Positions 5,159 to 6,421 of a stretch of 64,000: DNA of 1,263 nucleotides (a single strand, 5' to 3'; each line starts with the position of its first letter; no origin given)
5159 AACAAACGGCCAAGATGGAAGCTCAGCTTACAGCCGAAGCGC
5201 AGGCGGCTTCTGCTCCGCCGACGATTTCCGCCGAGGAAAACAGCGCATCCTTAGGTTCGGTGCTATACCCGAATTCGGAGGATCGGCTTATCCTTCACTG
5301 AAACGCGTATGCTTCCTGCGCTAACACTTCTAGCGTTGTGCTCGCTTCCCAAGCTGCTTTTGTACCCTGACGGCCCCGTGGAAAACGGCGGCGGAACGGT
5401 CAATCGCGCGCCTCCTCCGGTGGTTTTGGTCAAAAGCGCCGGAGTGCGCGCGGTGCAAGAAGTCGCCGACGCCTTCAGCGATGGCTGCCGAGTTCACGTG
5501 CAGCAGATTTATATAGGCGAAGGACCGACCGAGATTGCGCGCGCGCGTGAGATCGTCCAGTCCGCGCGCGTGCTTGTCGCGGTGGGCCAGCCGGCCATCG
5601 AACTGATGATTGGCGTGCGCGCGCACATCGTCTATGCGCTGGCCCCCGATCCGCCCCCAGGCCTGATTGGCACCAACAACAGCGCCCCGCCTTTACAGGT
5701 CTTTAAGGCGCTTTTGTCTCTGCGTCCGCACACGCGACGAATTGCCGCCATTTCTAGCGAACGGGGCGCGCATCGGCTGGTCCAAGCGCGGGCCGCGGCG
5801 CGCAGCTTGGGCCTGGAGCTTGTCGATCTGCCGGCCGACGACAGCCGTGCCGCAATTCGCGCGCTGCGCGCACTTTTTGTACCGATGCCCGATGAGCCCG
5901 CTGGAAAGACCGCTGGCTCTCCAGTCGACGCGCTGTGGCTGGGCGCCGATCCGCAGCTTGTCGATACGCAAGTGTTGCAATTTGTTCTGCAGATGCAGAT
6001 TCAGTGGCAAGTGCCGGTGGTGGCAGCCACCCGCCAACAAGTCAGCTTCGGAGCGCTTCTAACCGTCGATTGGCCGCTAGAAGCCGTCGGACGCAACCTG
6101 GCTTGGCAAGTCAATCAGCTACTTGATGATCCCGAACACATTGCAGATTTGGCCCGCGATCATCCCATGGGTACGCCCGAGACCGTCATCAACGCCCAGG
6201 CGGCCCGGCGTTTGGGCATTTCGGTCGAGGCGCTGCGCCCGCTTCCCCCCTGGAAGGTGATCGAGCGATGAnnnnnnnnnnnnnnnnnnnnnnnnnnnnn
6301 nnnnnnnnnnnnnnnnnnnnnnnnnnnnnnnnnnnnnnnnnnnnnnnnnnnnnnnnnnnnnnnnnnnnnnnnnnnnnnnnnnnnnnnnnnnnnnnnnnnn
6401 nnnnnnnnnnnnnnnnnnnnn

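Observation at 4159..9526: Four-gene sensor module: flippase-like membrane protein + ABC_sub_bind periplasmic protein + 948-aa HAMP-GAF histidine kinase + single-domain receiver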

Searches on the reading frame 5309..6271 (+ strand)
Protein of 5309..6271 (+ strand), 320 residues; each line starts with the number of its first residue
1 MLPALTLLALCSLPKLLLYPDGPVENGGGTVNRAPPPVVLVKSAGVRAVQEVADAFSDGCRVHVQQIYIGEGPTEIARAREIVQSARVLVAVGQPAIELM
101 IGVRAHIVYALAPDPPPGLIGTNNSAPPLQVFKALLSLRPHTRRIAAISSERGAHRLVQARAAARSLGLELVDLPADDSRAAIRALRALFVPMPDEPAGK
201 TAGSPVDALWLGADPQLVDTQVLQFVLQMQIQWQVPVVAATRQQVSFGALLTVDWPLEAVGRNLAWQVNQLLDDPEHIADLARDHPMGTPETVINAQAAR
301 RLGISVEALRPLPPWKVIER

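Call 3: search_protein_families(library=pfam, proteins=[window:5309-6271:+], max_evalue=0.01)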
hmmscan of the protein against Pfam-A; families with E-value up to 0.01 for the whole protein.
window:5309-6271:+ (320 aa): 1 family
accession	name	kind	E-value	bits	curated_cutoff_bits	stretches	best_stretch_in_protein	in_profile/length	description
PF04392.18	ABC_sub_bind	-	0.0033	17.1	25.9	1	202-306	181-281/293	ABC transporter substrate binding protein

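Call 9: search_protein_families(library=ncbifam, proteins=[window:5309-6271:+], max_evalue=0.01)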
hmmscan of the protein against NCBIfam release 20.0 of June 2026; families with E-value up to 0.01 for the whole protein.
window:5309-6271:+ (320 aa): 1 family
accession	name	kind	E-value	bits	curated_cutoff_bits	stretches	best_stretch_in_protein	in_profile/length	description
NF041285.1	ABC_SBP_TrpX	equivalog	4.3e-05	22.7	390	1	204-306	214-313/322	tryptophan ABC transporter substrate-binding protein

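Call 12: find_homologous_proteins(query=window:5309-6271:+)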
Query window:5309-6271:+ (320 aa): 37 proteins with E <= 0.001 among 8000 candidates.
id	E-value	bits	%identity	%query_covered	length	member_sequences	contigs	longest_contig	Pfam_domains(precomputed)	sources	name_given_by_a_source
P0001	4.4e-203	692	100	100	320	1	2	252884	-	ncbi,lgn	-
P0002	5.9e-156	537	78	100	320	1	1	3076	-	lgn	-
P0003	1.4e-149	516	76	100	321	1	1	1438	-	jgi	jgi:ABC-type uncharacterized transport system substrate-binding protein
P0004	2.6e-145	502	75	95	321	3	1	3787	-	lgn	-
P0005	1.3e-143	496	76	100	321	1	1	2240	-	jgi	jgi:hypothetical protein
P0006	1.7e-141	489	74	99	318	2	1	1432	-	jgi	jgi:ABC-type uncharacterized transport system substrate-binding protein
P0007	1.8e-141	489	73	100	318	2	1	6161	-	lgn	-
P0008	1.0e-137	477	72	100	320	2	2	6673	-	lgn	-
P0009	5.1e-130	452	73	92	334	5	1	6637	-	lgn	-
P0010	7.1e-130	451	70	100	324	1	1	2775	-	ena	-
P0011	1.7e-121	424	63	100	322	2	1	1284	PF04392.19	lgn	-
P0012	1.1e-119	418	62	100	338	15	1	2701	-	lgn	-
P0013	2.4e-115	403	62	90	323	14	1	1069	-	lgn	-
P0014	3.3e-114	400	65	94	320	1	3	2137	-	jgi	jgi:ABC-type uncharacterized transport system substrate-binding protein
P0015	1.9e-103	364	59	100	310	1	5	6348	-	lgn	-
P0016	2.3e-102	361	59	98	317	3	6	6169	PF04392.19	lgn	-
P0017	1.3e-101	358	56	99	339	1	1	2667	PF04392.19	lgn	-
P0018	1.4e-100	355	54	100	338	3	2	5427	PF04392.19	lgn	-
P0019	7.8e-99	349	55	99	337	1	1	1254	PF04392.19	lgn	-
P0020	6.1e-97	343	54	96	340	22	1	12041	PF04392.19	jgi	jgi:ABC-type uncharacterized transport system substrate-binding protein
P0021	1.8e-96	341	51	97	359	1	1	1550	PF04392.19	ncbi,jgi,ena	jgi:ABC-type uncharacterized transport system substrate-binding protein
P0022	3.4e-96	341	51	99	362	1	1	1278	PF04392.19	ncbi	-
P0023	2.1e-94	335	50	96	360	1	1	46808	PF04392.19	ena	-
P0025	1.0e-91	326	54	94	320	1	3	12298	PF04392.19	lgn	-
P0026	1.7e-87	312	52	98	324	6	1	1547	PF04392.19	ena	-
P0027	1.4e-86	309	52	88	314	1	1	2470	PF04392.19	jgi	jgi:ABC-type uncharacterized transport system substrate-binding protein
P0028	6.0e-82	294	51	93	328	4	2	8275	PF04392.19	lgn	-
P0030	4.4e-66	242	48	87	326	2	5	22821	-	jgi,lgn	jgi:hypothetical protein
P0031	5.1e-58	215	46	88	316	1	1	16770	-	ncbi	-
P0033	3.9e-29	120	36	86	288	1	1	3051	PF04392.19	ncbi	-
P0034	3.9e-27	114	36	86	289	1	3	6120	PF04392.19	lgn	-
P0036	4.3e-11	61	37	54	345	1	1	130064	PF04392.19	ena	-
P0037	4.4e-4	38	29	64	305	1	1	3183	PF04392.19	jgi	jgi:putative ABC transport system substrate-binding protein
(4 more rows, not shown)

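Call 13: find_encoding_contigs(protein=P0023, flank=8000, max_places=2)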
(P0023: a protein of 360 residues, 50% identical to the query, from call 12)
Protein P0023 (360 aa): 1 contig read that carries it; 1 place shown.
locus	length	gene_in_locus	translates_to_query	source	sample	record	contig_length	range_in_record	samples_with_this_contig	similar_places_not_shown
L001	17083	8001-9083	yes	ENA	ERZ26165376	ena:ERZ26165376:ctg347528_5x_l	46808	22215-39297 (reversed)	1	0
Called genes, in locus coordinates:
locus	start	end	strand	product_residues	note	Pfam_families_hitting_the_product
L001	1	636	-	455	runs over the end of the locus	PF14691:Fer4_20, PF07992:Pyr_redox_2, PF13450:NAD_binding_8 (weak), PF13738:Pyr_redox_3 (faint)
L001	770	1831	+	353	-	PF00069:Pkinase, PF07714:PK_Tyr_Ser-Thr, PF01636:APH (faint)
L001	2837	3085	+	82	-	-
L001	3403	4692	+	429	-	PF00575:S1, PF23459:S1_RRP5 (weak)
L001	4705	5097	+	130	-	PF01258:zf-dskA_traR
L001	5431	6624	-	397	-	-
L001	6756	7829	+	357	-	-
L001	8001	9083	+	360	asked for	PF04392:ABC_sub_bind (faint)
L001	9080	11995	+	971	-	PF13185:GAF_2 (faint), PF00672:HAMP, PF00512:HisKA, PF02518:HATPase_c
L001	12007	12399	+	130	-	PF00072:Response_reg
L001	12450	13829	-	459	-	PF03448:MgtE_N, PF00571:CBS (faint), PF01769:MgtE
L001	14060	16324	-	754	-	PF02412:TSP_3 (faint), PF00691:OmpA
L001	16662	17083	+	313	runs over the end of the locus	PF02412:TSP_3 (weak)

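Call 14: find_encoding_contigs(protein=P0030, flank=8000, max_places=2)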
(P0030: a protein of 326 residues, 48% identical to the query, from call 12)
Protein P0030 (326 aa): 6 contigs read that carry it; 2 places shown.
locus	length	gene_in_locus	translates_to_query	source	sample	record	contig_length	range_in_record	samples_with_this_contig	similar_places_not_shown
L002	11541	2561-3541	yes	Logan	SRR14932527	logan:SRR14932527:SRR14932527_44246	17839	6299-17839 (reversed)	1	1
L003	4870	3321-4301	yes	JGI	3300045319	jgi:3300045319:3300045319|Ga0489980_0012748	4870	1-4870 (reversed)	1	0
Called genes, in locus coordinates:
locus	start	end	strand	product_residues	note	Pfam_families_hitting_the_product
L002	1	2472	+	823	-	?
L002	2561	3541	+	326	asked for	-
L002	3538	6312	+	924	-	PF01590:GAF (faint), PF13185:GAF_2 (faint), PF00672:HAMP, PF13492:GAF_3 (weak), PF00512:HisKA, PF02518:HATPase_c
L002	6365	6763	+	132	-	PF00072:Response_reg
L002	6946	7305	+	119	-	-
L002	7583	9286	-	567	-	PF01661:Macro, PF03747:ADP_ribosyl_GH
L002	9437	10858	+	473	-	-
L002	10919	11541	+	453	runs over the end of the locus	PF01694:Rhomboid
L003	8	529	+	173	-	-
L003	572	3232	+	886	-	PF00133:tRNA-synt_1, PF09334:tRNA-synt_1g, PF13603:tRNA-synt_1_2, PF08264:Anticodon_1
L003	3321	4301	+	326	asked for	-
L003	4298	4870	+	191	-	?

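Call 15: find_encoding_contigs(protein=P0031, flank=8000, max_places=2)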
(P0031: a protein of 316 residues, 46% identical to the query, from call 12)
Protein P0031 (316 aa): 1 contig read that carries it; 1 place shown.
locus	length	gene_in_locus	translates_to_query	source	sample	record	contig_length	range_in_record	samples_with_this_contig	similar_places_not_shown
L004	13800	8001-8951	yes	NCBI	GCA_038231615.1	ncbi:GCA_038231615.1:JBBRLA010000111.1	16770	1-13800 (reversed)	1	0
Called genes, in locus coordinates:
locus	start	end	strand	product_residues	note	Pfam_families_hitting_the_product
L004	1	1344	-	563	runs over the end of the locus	-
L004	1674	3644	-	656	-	PF01510:Amidase_2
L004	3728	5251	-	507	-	PF00498:FHA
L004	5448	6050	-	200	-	-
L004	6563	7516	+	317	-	PF03706:LPG_synthase_TM (faint)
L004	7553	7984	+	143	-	-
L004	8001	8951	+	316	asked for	-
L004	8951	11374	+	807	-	PF00672:HAMP, PF01590:GAF (faint), PF13185:GAF_2 (weak), PF13492:GAF_3 (weak), PF00512:HisKA, PF02518:HATPase_c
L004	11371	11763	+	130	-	PF00072:Response_reg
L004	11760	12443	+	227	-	PF00515:TPR_1 (faint), PF07719:TPR_2 (faint)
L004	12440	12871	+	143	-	-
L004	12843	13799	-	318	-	?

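Call 16: find_encoding_contigs(protein=P0036, flank=8000, max_places=2)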
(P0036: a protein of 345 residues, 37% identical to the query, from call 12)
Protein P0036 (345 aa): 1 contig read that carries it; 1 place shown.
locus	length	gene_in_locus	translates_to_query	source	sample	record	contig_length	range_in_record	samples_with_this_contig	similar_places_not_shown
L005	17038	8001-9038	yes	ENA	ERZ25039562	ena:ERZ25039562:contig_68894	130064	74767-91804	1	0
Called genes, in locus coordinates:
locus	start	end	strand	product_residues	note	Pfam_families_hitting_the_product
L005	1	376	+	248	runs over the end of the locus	PF13371:TPR_9 (faint), PF00515:TPR_1 (faint), PF07719:TPR_2 (faint), PF13432:TPR_16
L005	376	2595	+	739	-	PF06739:SBBP (faint), PF06977:SdiA-regulated (faint), PF07494:Reg_prop (faint), PF22807:TrAA12 (faint), PF23500:DUF7133 (faint), PF25021:TEN_NHL (faint), PF08450:SGL, PF01436:NHL (weak)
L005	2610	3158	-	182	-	PF13273:DUF4064 (weak)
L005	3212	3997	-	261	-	-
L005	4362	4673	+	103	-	PF14242:DUF4342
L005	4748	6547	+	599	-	-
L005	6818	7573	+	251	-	-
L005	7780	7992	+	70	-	-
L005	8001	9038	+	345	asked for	PF04392:ABC_sub_bind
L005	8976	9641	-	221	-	-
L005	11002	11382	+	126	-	PF00072:Response_reg (weak)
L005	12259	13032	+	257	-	PF01590:GAF, PF13185:GAF_2, PF13492:GAF_3, PF00211:Guanylate_cyc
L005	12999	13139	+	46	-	-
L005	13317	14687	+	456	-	PF02538:Hydantoinase_B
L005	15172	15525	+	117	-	PF02538:Hydantoinase_B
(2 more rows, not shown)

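Call 17: find_encoding_contigs(protein=P0034, flank=8000, max_places=2)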
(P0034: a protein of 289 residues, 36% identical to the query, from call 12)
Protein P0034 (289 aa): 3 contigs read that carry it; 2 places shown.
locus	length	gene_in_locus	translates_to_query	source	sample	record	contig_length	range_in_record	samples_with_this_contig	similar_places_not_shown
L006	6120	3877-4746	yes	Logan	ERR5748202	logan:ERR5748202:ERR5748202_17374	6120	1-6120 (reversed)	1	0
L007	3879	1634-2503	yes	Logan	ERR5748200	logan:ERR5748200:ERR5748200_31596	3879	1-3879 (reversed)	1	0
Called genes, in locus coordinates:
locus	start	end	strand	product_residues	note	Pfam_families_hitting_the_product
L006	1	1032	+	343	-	?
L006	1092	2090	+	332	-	-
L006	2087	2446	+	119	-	-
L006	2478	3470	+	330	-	-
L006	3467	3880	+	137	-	-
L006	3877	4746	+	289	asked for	PF04392:ABC_sub_bind (weak)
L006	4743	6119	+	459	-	?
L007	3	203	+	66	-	?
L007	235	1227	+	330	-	-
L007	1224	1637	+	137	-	-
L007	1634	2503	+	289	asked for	PF04392:ABC_sub_bind (weak)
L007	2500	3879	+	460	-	?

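Call 18: find_encoding_contigs(protein=P0001, flank=1000, max_places=2)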
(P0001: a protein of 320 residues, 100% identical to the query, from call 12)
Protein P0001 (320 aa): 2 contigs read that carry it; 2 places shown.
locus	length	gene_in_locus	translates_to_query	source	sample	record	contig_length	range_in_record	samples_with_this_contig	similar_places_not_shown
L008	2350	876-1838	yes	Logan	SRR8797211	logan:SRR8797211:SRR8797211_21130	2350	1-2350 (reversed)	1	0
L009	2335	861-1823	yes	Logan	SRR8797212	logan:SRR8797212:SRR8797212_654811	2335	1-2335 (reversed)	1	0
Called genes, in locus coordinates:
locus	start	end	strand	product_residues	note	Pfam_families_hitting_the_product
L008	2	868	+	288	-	?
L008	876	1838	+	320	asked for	-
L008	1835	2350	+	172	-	?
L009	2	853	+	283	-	?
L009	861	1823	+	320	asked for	-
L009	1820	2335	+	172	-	?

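Call 24: find_related_loci(query=A1, collection=genome_contigs, flank=8000)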
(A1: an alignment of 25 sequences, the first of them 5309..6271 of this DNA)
Query A1 (320 aa) in genome_contigs; peptide patterns used: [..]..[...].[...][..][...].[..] (x = any residue, [..] = any of these).
56 stretches matched a pattern; 47 encode a relative of the query (tblastn E <= 1e-3); 46 distinct loci.
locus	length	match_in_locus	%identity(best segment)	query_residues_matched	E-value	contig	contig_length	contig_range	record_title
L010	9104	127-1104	64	1-320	8e-127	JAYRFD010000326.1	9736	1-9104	MAG: Polyangia bacterium isolate SH_SHASGE3bin.23 k141_435534, whole genome shotgun sequence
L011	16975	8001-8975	62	1-320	6e-119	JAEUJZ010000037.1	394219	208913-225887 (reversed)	MAG: Myxococcales bacterium isolate new MAG-82 k141_2928395, whole genome shotgun sequence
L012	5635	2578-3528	61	7-320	4e-117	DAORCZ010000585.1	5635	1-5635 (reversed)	MAG TPA_asm: Pseudomonadota bacterium isolate AMR_MDS_0893 NODE_10478_length_5635_cov_6.187455, whole genome shotgun seq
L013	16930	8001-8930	61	14-320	5e-117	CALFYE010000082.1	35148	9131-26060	MAG TPA_asm: uncultured Myxococcales bacterium isolate SRR6231182_bin.43_CONCOCT_v1.1_MAG genome assembly, contig: ERZ65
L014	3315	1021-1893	61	33-320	1e-115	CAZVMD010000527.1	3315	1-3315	MAG TPA_asm: uncultured Myxococcales bacterium isolate SRP189682_co2_147 genome assembly, contig: NODE_77968_length_3315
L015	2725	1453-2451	54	4-319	3e-108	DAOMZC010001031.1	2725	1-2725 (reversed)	MAG TPA_asm: Pseudomonadota bacterium isolate AMR_MDS_5610 NODE_11985_length_2725_cov_6.081648, whole genome shotgun seq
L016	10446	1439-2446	54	1-319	2e-103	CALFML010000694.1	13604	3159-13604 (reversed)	MAG TPA_asm: uncultured Myxococcales bacterium isolate SRR6231182_bin.80_CONCOCT_v1.1_MAG genome assembly, contig: ERZ65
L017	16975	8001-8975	54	14-319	5e-103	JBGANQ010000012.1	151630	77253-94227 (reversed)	MAG: Polyangia bacterium isolate MAG_MBR_H10.6 MBRH10-6_opera_contig_453, whole genome shotgun sequence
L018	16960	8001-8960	52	5-319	1e-91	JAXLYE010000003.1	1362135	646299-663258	MAG: Polyangia bacterium isolate STL-MYX5 C1.81.fa-3, whole genome shotgun sequence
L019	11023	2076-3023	47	1-319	2e-76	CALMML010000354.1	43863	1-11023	MAG TPA_asm: uncultured Myxococcales bacterium isolate SRR5676451_bin.61_CONCOCT_v1.1_MAG genome assembly, contig: ERZ72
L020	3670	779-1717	51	5-319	6e-75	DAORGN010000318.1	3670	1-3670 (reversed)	MAG TPA_asm: Pseudomonadota bacterium isolate AMR_MDS_0801 NODE_14319_length_3670_cov_6.206916, whole genome shotgun seq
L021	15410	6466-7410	45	1-319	1e-72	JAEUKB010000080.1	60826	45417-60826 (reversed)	MAG: Myxococcales bacterium isolate new MAG-84 k141_3617437, whole genome shotgun sequence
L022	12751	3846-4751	47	20-319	2e-69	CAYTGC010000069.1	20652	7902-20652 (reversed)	MAG TPA_asm: uncultured Myxococcales bacterium isolate SRP189682_co2_104 genome assembly, contig: NODE_3841_length_20652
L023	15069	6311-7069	33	38-309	1e-29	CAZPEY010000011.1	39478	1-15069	MAG TPA_asm: uncultured Polyangiaceae bacterium isolate SRP189682_co1_246 genome assembly, contig: NODE_1302_length_3947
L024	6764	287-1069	28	39-305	3e-16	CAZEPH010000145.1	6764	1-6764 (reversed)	MAG TPA_asm: uncultured bacterium isolate SRP173033_co3_64 genome assembly, contig: NODE_16529_length_6764_cov_5.748547,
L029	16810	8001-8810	28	38-308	9e-10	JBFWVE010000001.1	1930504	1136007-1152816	MAG: Vicinamibacteria bacterium isolate CA_2019_TPBF_87 NODE_7_length_1930504_cov_19.739044_TPBF, whole genome shotgun s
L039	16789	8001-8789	27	38-306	1e-7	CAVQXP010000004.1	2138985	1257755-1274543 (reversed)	MAG: Candidatus Eisenbacteria bacterium isolate MFD04716.bin.1.114 genome assembly, contig: contig_24372, whole genome s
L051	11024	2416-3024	24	38-254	2e-5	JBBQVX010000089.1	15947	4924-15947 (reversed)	MAG: Elusimicrobiota bacterium isolate Co_metawrap_2019 Cmw_2019_k141_23214769_length_15947_cov_8.9980, whole genome sho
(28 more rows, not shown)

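Call 27: search_solved_structures(query=A1, max_evalue=1, show_alignments=1)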
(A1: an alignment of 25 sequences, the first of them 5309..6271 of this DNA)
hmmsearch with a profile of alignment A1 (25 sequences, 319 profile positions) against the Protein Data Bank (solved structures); distinct sequences matched with E-value up to 1: 11.
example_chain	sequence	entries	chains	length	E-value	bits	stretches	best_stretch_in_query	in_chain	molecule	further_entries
3lkv_A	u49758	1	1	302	4.1e-14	55.6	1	84-309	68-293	uncharacterized CONSERVED DOMAIN PROTEIN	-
3lft_A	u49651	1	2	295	2.3e-13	53.1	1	74-312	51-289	uncharacterized protein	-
6hni_A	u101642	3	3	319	2.5e-10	43.2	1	105-310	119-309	ABC-type transport system, sugar-family extracellular solute-binding protein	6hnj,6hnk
6k1w_A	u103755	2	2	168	2.1e-08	36.8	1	123-252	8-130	ABC-type uncharacterized transport system periplasmic component-like protein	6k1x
8wxm_A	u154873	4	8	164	2.2e-08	36.8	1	123-252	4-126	ABC-type uncharacterized transport system periplasmic component-like protein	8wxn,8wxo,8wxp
8wgk_A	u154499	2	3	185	3.5e-08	36.1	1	123-252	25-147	ABC-type uncharacterized transport system periplasmic component-like protein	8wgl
5z6v_A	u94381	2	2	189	3.8e-08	36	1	123-252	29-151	ABC-type uncharacterized transport system periplasmic component-like protein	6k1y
2kpo_A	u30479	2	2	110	0.13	14.5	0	135-190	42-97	rossmann 2x2 fold protein | De novo designed rossmann 2x2 fold protein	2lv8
1ufh_A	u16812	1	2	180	0.35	13.1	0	185-224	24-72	YYCN protein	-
3lkb_A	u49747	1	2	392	0.74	12.1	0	125-179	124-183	Probable branched-chain amino acid ABC transporter, amino acid binding protein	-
1on0_A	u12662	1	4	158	0.77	12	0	199-224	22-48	YycN protein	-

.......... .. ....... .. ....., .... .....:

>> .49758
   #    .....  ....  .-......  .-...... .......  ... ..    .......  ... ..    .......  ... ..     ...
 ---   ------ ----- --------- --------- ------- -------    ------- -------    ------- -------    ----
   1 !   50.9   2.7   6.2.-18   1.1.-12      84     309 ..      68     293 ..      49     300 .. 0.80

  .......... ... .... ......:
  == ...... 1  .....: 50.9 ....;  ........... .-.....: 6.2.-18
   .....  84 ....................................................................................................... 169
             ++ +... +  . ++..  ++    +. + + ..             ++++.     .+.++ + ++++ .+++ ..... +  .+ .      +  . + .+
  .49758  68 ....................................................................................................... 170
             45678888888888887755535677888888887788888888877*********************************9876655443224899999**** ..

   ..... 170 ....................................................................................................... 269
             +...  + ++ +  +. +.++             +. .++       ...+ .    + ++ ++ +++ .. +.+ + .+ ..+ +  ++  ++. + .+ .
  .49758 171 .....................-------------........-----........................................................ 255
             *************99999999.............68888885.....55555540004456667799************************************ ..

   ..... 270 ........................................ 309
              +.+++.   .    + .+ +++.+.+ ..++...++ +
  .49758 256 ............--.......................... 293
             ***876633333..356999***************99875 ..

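Call 40: predict_structure(alignment_id=A1)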
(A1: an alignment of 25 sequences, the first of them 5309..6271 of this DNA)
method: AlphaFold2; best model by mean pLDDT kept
length: 320 residues; sequences in the alignment: 25
mean_pLDDT: 83.8   pTM: 0.79
mean pLDDT of the five models: 83.8, 83.2, 82.7, 82.6, 82.4
residues with pLDDT >= 90: 192; 70-90: 76; 50-70: 14; < 50: 38
segments of 3 or more residues with pLDDT < 50: 1-32, 196-201
pLDDT, mean of each block of 10 residues (from residue 1): 44 37 34 69 88 95 87 75 83 89 87 86 93 96 96 93 98 96 92 54 79 93 95 95 95 96 93 81 84 97 92 90
secondary structure, 60 per line:
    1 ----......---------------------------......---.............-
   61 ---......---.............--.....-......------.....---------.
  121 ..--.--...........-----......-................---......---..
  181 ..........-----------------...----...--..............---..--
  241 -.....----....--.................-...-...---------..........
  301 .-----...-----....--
elements in order: H5-10 E38-43 H47-59 E64-69 H73-85 E88-92 H94-99 E106-110 E120-122 H128-138 E144-149 H151-166 E170-175 H179-190 E208-210 H220-233 H242-246 E251-254 H257-273 E291-295 H296-301 E315-318
